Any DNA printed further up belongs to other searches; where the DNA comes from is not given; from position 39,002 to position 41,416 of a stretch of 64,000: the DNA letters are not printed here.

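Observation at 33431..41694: Lower-GC islet of about 8.3 kb encoding eight co-directional genes, six of them exported and mostly cysteine-rich, with no family I can name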

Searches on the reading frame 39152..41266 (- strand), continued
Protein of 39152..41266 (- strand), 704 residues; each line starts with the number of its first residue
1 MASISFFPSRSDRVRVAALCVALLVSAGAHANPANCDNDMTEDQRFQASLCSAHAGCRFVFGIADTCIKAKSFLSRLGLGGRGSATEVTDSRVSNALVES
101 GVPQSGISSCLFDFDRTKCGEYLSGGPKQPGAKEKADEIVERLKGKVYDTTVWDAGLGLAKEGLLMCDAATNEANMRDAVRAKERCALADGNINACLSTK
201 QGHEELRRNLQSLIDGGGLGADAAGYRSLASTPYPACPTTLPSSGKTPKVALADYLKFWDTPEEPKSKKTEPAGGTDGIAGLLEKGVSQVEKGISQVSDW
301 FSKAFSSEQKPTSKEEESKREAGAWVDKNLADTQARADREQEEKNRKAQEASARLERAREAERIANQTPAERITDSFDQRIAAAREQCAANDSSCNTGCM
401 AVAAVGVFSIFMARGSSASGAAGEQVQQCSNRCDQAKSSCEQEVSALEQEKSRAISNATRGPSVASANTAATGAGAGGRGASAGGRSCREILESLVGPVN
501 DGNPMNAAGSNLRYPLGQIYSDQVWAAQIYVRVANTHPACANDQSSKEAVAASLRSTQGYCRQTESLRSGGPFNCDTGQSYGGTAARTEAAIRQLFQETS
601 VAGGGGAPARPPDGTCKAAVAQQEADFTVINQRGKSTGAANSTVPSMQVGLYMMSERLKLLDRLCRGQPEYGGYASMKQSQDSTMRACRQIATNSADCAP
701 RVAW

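Call 88: search_solved_structures(query=A1, max_evalue=1)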
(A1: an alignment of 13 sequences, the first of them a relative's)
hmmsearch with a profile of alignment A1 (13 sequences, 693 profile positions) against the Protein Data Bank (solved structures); distinct sequences matched with E-value up to 1: 0.

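Call 106: search_protein_families(library=pfam, alignment_id=A1, max_evalue=0.01)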
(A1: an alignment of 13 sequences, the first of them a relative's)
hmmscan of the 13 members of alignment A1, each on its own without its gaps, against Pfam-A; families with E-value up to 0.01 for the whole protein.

A. member 1, P0001 (704 aa): 0 families

B. families by the number of members that match (of 13 scanned): 2 families
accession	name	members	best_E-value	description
PF14362.11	DUF4407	2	0.0015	Domain of unknown function (DUF4407)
PF04233.19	Phage_Mu_F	1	0.0046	Phage Mu protein F like protein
